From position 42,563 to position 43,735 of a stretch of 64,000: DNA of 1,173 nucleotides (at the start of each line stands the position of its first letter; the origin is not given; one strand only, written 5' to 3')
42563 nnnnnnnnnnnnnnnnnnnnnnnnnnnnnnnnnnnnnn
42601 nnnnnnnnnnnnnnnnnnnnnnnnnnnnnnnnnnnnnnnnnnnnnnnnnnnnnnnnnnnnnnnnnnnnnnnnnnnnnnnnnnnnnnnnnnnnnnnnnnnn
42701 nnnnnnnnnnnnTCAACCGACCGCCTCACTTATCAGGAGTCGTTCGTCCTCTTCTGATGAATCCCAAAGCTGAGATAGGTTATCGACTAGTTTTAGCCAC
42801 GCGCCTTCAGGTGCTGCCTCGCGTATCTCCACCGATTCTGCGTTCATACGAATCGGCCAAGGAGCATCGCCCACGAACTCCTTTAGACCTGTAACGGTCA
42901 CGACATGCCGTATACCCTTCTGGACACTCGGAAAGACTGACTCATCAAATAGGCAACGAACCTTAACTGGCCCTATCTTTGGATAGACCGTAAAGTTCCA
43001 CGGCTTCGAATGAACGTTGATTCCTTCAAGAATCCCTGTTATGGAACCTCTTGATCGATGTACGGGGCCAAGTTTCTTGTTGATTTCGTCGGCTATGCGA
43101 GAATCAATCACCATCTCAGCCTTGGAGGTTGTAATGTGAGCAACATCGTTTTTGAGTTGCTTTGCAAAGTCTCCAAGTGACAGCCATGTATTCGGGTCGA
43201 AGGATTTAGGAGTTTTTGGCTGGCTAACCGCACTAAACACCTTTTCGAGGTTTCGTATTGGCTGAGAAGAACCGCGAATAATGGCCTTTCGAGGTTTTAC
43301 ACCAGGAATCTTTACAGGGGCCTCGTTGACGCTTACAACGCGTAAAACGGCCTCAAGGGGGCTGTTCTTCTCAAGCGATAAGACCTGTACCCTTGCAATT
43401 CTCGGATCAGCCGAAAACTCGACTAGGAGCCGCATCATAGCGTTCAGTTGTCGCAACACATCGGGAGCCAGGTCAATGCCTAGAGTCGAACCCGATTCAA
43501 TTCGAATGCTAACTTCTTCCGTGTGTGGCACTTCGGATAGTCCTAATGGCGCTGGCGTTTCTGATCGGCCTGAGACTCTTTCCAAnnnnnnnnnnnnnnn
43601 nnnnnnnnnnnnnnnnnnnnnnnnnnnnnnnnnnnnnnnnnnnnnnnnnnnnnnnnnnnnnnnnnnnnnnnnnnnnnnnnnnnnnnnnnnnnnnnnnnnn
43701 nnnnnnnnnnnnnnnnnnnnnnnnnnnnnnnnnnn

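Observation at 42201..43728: IS cargo: PIN nuclease + 290-aa protein of unknown fold + small basic ORF, all translationally coupled to the transposase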

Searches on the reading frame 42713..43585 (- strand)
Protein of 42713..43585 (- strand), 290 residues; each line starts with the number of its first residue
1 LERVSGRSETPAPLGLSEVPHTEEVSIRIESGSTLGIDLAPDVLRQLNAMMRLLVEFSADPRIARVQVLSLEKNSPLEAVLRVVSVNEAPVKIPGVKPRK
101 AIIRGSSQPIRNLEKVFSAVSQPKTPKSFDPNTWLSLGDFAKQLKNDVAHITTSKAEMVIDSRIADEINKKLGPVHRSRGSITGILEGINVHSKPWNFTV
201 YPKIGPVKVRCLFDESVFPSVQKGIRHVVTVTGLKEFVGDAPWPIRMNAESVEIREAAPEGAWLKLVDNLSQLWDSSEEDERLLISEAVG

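Call 3: search_protein_families(library=pfam, proteins=[window:42713-43585:-], max_evalue=1)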
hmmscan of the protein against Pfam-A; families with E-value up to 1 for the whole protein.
window:42713-43585:- (290 aa): 0 families

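Call 4: search_protein_families(library=padloc, proteins=[window:42713-43585:-], max_evalue=1)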
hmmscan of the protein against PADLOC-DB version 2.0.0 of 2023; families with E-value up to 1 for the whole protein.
window:42713-43585:- (290 aa): 0 families

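Call 7: search_protein_families(library=ncbifam, proteins=[window:42713-43585:-], max_evalue=1)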
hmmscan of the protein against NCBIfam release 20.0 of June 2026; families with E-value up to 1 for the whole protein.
window:42713-43585:- (290 aa): 0 families

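Call 8: search_protein_families(library=phrogs, proteins=[window:42713-43585:-], max_evalue=1)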
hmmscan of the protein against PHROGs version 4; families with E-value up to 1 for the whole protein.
window:42713-43585:- (290 aa): 0 families

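Call 10: search_solved_structures(query=window:42713-43585:-, max_evalue=10, show_alignments=2)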
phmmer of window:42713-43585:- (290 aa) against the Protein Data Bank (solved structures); distinct sequences matched with E-value up to 10: 1.
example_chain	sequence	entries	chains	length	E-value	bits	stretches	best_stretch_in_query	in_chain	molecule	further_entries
2yfa_A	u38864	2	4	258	1.9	11.1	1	127-162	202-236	METHYL-ACCEPTING CHEMOTAXIS TRANSDUCER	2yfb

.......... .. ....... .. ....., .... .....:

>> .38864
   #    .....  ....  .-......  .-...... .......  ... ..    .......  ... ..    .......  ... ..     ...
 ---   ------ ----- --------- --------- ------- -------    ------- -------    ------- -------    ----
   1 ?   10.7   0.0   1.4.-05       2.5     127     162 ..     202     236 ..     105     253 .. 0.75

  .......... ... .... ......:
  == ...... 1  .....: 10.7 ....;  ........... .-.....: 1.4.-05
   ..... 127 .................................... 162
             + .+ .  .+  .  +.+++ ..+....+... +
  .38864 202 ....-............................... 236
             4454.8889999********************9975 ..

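Call 11: find_homologous_proteins(query=window:42713-43585:-, max_evalue=0.001)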
Query window:42713-43585:- (290 aa): 4 proteins with E <= 0.001 among 980 candidates.
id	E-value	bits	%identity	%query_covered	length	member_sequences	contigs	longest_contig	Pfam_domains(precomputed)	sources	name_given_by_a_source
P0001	5.1e-153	526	100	83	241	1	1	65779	-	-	-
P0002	1.6e-84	302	56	92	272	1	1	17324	-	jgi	jgi:hypothetical protein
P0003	5.6e-84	300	52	93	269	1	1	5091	-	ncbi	ncbi:hypothetical protein BH11ARM1_BH11ARM1_05890 [soil metagenome]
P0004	2.8e-72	262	49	87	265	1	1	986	-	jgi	jgi:hypothetical protein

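Call 14: find_encoding_contigs(protein=P0002, flank=8000)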
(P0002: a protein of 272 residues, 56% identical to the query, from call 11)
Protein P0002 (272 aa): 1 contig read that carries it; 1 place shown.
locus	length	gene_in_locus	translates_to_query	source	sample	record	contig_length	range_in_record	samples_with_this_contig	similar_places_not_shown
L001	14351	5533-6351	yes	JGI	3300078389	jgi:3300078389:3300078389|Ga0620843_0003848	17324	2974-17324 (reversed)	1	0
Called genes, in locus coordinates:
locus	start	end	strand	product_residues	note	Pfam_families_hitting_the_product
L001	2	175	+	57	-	?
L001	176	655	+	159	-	-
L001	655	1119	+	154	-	-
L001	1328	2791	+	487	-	-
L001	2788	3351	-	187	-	-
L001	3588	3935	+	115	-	-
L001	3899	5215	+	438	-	PF02498:Bro-N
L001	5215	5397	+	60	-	-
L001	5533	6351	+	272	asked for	-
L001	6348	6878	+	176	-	PF01850:PIN (faint)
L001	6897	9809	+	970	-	-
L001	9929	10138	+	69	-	-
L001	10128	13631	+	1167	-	-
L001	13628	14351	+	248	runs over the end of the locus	-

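Call 15: find_encoding_contigs(protein=P0003, flank=8000)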
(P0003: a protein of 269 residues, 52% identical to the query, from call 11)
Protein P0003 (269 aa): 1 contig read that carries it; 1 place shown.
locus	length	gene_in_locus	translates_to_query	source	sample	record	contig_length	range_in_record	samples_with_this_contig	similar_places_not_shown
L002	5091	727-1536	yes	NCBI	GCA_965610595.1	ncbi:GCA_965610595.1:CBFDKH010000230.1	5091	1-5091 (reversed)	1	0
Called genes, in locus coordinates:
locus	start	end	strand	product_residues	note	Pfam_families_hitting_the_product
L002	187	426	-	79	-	-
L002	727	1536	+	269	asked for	-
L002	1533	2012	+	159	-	PF01850:PIN (weak)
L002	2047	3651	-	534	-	PF01593:Amino_oxidase, PF13450:NAD_binding_8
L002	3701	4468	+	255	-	PF00657:Lipase_GDSL, PF13472:Lipase_GDSL_2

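Call 34: predict_structure(alignment_id=A4)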
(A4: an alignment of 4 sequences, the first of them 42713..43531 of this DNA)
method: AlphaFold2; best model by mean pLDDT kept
length: 272 residues; sequences in the alignment: 4
mean_pLDDT: 58.4   pTM: 0.54
mean pLDDT of the five models: 58.4, 57.6, 57.3, 57.1, 56.8
residues with pLDDT >= 90: 23; 70-90: 101; 50-70: 26; < 50: 122
segments of 3 or more residues with pLDDT < 50: 18-21, 157-272
pLDDT, mean of each block of 10 residues (from residue 1): 76 61 67 82 79 79 81 59 75 91 82 79 81 91 87 61 34 31 28 37 36 30 30 32 36 32 27 24
secondary structure, 60 per line:
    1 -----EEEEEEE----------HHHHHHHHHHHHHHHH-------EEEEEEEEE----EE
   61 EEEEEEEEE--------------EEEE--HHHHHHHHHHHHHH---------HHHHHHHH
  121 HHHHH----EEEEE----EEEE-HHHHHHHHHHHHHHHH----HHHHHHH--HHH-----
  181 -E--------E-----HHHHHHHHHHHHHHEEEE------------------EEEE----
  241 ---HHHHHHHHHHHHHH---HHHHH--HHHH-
elements in order: E6-12 H23-38 E46-54 E59-69 E84-87 H90-103 H113-125 E130-134 E139-142 H144-159 H164-170 H197-210 E211-214 E233-236 H244-257 H261-265 H268-271

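Call 37: search_protein_representatives(alignment_id=A4)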
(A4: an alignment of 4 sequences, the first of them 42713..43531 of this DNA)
Query: 4 sequences, 272 profile positions. Proteins with E-value up to 0.001 (for the whole library): 950; up to 1e-10: 335; up to 1e-30: 8. The best 150 are listed.
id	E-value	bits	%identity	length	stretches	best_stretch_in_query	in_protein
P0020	4.1e-109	380.7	-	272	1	1-270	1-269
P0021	4.8e-55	203.4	-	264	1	2-182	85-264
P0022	3.3e-46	174.4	-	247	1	3-208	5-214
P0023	1.5e-45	172.2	-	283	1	7-267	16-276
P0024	1.7e-42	162.2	-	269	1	21-265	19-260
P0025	6.5e-33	130.8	-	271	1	12-268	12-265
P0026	1.3e-32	129.8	-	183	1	106-267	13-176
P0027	3.9e-31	125.0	-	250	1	45-269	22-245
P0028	1.8e-29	119.5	-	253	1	21-264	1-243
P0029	2.1e-23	99.6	-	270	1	64-249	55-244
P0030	6.1e-23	98.1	-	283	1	21-262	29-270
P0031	1.0e-21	94.1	-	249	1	6-250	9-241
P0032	1.2e-20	90.6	-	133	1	145-269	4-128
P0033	2.1e-20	89.8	-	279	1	19-231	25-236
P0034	4.3e-20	88.8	-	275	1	5-234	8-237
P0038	5.2e-19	85.2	-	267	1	18-242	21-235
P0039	6.1e-19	85.0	-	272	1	131-242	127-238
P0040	8.2e-19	84.6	-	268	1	23-238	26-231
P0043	1.4e-18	83.9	-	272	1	12-239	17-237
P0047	4.1e-18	82.3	-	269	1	88-236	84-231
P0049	7.5e-18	81.5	-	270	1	93-249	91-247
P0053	1.1e-17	80.9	-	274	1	24-238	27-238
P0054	1.8e-17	80.2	-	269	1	61-237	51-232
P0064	8.4e-17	78.0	-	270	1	45-244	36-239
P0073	3.8e-16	75.9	-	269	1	104-242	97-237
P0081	6.0e-16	75.2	-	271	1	19-239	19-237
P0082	7.1e-16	75.0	-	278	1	38-237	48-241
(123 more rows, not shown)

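Call 39: fold_search(model_id=the predicted structure, library=pdb)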
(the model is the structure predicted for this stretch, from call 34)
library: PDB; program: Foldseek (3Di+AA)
matches with E <= 10: 528; with E <= 0.001: 0
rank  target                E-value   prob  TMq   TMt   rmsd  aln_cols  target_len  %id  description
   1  7r5k_H0               9.1e-03  0.47  0.18  0.14  20.0       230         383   10  Human nuclear pore complex (constricted) (released 2022-06-22)
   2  5c2u_A                2.4e-02  0.95  0.19  0.37   6.3        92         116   14  Ferredoxin-like domain of nucleoporin Nup54 bound to a nanobody (released 2015-08-26)
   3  5mgp_z                2.5e-02  0.25  0.15  0.12  21.8       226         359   10  Structural basis for ArfA-RF2 mediated translation termination on stop-codon lacking mRNAs (released 2016-12-14)
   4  1f3v_A                3.8e-02  0.91  0.25  0.38   7.8       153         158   13  Crystal structure of the complex between the N-terminal domain of TRADD and the TRAF domain of TRAF2 (released 2000-09-06)
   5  9f9t_M                6.0e-02  0.09  0.09  0.11  15.1       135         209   11  CryoEM structure of native Trypanosoma cruzi apo proteasome 20S subunit (released 2024-12-25)
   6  5ijn_MODEL_1_F        8.9e-02  0.35  0.21  0.18  22.2       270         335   11  Composite structure of the inner ring of the human nuclear pore complex (32 copies of Nup205) (released 2016-04-27)
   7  9d7r_2w               1.1e-01  0.14  0.15  0.16  22.7       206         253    9  Crystal structure of the wild-type Thermus thermophilus 70S ribosome in complex with Fva1 antimicrobial peptide, mRNA (released 2024-11-13)
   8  5xoo_A                1.1e-01  0.12  0.17  0.15  18.6       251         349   13  The structure of hydra Fam20 with sugar (released 2018-04-11)
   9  9gbk_A                1.2e-01  0.09  0.13  0.14  16.3       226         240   13  Blm10-20S proteasome complex from pre1-1 (released 2024-09-11)
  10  7pxa_U                1.3e-01  0.11  0.14  0.15  13.1       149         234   14  Open-gate mycobacterium 20S CP proteasome in complex MPA - global 3D refinement (released 2022-01-19)
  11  7tej_A                1.6e-01  0.08  0.13  0.14  15.9       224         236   12  Cryo-EM structure of the 20S Alpha 3 Deletion proteasome core particle (released 2022-08-10)
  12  7y8x_E                1.8e-01  0.14  0.14  0.12  16.6       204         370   12  Crystal structure of AlbEF homolog from Quasibacillus thermotolerans in complex with Ni(II) (released 2022-10-12)
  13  3mka_R                1.8e-01  0.10  0.12  0.13  13.1       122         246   16  Crystal Structure of Mycobacterium Tuberculosis Proteasome with propetide and an T1A mutation at beta-subunit (released 2010-05-26)
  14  9mtr_2w               1.9e-01  0.14  0.16  0.17  21.7       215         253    9  Crystal structure of the wild-type Thermus thermophilus 70S ribosome in complex with mRNA, A-site GGS-mutant Release  (released 2025-06-18)
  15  4wjb_D                2.0e-01  0.35  0.21  0.15   8.1       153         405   10  X-ray crystal structure of a putative amidohydrolase/peptidase from Burkholderia cenocepacia (released 2014-10-08)
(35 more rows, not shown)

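Call 40: search_protein_families(library=pfam, alignment_id=A5, max_evalue=0.01)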
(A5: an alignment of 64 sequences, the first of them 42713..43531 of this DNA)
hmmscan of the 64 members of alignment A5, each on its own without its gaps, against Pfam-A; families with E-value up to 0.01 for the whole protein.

A. member 1, window:42713-43531:- (272 aa): 0 families

B. families by the number of members that match (of 64 scanned): 3 families
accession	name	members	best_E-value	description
PF14630.12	ORC5_C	1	1.2e-05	Origin recognition complex (ORC) subunit 5 C-terminus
PF01597.25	GCV_H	1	0.0008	Glycine cleavage H-protein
PF10816.13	DUF2760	1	0.0061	Domain of unknown function (DUF2760)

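Call 41: search_solved_structures(query=A5, max_evalue=10, show_alignments=2)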
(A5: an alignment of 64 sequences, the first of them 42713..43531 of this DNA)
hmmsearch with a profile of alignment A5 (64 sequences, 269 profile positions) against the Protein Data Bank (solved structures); distinct sequences matched with E-value up to 10: 20.
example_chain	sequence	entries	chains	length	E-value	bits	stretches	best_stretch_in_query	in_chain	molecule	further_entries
6nz1_A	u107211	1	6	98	0.048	16.2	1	23-124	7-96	Design construct XXA_GVDQ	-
8hrz_A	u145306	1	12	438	0.8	12.2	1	80-172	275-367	Transitional endoplasmic reticulum ATPase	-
8hl7_B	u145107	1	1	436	0.89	12.1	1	80-172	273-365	Transitional endoplasmic reticulum ATPase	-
8kg2_A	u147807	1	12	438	0.91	12.1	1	80-172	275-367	Transitional endoplasmic reticulum ATPase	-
1e32_A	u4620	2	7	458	0.97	12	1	80-172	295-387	P97 | Transitional endoplasmic reticulum ATPase (TER ATPase) (15S Mg(2+)- ATPase p97 subunit) (V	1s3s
5kiy_A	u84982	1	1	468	1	11.9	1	80-172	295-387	Transitional endoplasmic reticulum ATPase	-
5dyg_A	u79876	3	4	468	1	11.9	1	80-172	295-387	Transitional endoplasmic reticulum ATPase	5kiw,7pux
4pzc_A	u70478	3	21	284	1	11.9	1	65-154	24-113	3-Hydroxyacyl-CoA dehydrogenase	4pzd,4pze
5ifs_B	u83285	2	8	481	1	11.9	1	80-172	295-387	Transitional endoplasmic reticulum ATPase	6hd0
7oat_B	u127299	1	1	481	1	11.9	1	80-172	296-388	Transitional endoplasmic reticulum ATPase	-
3hu2_A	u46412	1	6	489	1.1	11.8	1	80-172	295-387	Transitional endoplasmic reticulum ATPase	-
4kln_A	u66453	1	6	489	1.1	11.8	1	80-172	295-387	Transitional endoplasmic reticulum ATPase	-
5dyi_A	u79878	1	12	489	1.1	11.8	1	80-172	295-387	Transitional endoplasmic reticulum ATPase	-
3hu3_A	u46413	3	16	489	1.1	11.8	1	80-172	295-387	Transitional endoplasmic reticulum ATPase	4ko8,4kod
3hu1_A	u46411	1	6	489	1.1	11.8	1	80-172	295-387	Transitional endoplasmic reticulum ATPase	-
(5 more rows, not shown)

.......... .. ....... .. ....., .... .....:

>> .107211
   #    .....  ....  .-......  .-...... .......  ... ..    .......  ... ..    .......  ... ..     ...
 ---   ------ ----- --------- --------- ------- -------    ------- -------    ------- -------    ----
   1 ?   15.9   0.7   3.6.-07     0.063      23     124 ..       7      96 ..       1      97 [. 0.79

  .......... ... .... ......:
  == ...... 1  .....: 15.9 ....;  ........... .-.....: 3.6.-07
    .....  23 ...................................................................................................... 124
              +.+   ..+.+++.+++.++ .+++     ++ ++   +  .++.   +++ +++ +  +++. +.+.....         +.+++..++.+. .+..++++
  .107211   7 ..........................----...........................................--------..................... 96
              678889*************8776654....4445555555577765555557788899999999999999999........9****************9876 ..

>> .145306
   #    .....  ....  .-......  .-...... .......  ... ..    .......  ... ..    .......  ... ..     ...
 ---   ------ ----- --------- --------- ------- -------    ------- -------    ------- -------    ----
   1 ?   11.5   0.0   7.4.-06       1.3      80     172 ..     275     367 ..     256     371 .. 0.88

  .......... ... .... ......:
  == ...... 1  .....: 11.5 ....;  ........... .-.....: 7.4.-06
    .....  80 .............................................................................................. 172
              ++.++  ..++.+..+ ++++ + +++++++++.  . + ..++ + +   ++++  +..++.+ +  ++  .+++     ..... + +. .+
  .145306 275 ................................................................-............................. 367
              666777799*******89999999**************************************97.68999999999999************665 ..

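Call 45: search_dna_similar(query=P0073, collection=plasmids, mode=protein, max_evalue=0.001, max_rows=25)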
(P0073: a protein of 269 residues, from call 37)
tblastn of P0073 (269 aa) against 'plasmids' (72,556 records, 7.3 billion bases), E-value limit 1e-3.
No match.

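Call 46: search_dna_similar(query=window:42713-43531:-, collection=plasmids, mode=protein, max_evalue=0.001, max_rows=25)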
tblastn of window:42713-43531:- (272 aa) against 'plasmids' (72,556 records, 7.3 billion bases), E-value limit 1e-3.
No match.

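Call 49: find_related_loci(query=A1, collection=genome_contigs, flank=8000)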
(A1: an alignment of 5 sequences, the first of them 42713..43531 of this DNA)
Query A1 (272 aa) in genome_contigs; peptide patterns used: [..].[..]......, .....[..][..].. (x = any residue, [..] = any of these).
211 stretches matched a pattern, but none encodes a relative of the query by tblastn (E <= 1e-3).

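Call 50: list_cluster_members(proteins=[P0029, P0038, P0039, P0047, P0053, P0054, P0064, P0073, P0081, P0082])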
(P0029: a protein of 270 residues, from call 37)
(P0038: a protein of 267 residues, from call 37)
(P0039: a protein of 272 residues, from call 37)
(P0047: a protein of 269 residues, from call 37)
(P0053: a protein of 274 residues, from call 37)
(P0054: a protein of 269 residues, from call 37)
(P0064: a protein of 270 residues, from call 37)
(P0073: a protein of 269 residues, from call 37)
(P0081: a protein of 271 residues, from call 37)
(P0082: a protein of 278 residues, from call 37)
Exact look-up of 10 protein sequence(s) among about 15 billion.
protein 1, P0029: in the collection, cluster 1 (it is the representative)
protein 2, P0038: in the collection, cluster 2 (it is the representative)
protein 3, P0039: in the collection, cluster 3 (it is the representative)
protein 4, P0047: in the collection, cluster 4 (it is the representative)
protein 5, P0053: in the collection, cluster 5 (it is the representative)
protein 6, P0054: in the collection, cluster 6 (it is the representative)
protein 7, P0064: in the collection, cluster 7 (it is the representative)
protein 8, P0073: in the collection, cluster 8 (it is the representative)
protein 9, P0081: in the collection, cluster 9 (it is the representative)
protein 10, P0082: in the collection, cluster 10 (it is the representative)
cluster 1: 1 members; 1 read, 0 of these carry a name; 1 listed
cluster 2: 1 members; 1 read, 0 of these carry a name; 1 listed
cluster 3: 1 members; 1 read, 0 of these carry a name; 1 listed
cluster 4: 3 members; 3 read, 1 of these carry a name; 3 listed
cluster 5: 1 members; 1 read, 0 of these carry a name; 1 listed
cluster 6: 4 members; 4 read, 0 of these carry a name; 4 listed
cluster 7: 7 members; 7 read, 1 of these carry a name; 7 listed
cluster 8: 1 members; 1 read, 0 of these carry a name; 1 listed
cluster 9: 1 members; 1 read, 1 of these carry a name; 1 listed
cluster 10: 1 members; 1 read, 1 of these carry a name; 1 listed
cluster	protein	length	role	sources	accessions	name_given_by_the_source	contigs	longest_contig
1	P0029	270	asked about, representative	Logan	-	-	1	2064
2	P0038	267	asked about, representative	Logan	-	-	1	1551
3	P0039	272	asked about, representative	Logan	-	-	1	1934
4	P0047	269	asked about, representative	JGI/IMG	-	hypothetical protein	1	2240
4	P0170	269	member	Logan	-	-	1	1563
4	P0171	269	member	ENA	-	-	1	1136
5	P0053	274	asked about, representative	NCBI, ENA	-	-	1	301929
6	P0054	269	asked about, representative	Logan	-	-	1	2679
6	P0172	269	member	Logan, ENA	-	-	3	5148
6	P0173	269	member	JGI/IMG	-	-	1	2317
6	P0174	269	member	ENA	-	-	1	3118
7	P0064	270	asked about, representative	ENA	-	-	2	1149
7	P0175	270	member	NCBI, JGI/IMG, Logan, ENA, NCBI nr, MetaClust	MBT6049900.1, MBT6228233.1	MAG: hypothetical protein HOI47_16430 [Candidatus Scalindua sp.] | hypothetical protein | hypothetical protein [Candidatus Scalindua sp.]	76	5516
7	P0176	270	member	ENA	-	-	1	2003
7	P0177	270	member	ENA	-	-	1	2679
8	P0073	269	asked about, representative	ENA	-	-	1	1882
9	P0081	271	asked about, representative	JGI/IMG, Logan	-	hypothetical protein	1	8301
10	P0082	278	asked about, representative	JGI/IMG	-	hypothetical protein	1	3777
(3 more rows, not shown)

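Call 51: find_encoding_contigs(protein=P0053, flank=6000, max_places=3)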
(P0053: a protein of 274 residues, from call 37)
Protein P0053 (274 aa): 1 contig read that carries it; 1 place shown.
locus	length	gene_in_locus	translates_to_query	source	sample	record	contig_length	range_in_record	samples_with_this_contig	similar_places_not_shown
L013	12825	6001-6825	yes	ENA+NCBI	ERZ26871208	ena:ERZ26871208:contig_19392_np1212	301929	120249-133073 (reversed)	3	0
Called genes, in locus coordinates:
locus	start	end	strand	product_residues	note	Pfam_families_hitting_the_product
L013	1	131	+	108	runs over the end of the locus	PF07635:PSCyt1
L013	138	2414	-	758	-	PF00270:DEAD, PF00271:Helicase_C, PF08482:HrpB_C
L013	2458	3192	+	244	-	PF01261:AP_endonuc_2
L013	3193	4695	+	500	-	PF04295:GD_AH_second, PF20629:GD_AH_C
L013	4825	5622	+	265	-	PF12760:Zn_ribbon_IS1595, PF12762:DDE_Tnp_IS1595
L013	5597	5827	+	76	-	PF12762:DDE_Tnp_IS1595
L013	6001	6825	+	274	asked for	-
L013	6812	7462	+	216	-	PF01850:PIN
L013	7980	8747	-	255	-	-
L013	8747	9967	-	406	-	PF06114:Peptidase_M78 (weak)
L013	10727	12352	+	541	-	PF12831:FAD_oxidored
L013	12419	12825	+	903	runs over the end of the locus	PF00930:DPPIV_N, PF00326:Peptidase_S9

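Call 52: find_encoding_contigs(protein=P0175, flank=6000, max_places=3)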
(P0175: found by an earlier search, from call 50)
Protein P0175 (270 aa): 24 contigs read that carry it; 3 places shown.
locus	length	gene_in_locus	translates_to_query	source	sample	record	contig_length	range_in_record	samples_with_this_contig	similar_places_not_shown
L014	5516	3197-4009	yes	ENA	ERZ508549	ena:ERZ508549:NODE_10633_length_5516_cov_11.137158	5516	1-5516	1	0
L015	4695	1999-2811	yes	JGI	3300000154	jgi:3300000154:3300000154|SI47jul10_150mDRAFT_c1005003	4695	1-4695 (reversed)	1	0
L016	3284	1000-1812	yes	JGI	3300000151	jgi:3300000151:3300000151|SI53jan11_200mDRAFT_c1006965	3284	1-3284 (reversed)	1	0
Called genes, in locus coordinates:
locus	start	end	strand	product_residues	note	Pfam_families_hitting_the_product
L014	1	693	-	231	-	?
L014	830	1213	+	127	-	-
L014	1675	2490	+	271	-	PF10591:SPARC_Ca_bdg (faint), PF23564:EF-hand_FSTL1 (faint), PF00036:EF-hand_1 (faint), PF13202:EF-hand_5 (faint), PF13405:EF-hand_6 (faint), PF13499:EF-hand_7 (faint)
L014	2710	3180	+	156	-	PF12762:DDE_Tnp_IS1595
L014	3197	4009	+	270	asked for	-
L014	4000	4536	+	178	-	PF01850:PIN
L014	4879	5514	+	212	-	?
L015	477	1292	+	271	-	PF10591:SPARC_Ca_bdg (faint), PF23564:EF-hand_FSTL1 (faint), PF00036:EF-hand_1 (faint), PF13202:EF-hand_5 (faint), PF13405:EF-hand_6 (faint), PF13499:EF-hand_7 (faint)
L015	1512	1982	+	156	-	PF12762:DDE_Tnp_IS1595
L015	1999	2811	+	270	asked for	-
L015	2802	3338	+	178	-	PF01850:PIN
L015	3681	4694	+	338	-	?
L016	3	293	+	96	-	?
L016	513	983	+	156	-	PF12762:DDE_Tnp_IS1595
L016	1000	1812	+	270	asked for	-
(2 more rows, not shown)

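Call 72: find_encoding_contigs(protein=P0081, flank=5000, max_places=3)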
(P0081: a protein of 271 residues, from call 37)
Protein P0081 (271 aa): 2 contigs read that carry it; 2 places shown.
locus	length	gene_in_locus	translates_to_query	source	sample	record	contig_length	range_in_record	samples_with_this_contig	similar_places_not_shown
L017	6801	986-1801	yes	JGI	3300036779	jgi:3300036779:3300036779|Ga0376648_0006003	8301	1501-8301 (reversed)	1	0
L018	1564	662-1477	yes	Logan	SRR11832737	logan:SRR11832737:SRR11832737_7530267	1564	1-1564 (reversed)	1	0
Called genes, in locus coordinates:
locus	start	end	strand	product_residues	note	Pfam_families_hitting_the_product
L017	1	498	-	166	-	?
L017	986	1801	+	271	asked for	-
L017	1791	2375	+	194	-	PF01850:PIN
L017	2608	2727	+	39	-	-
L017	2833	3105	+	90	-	-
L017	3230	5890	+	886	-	PF13620:CarboxypepD_reg, PF13715:CarbopepD_reg_2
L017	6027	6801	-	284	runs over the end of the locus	PF19656:DUF6159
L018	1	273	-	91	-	?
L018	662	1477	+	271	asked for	-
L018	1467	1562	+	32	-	?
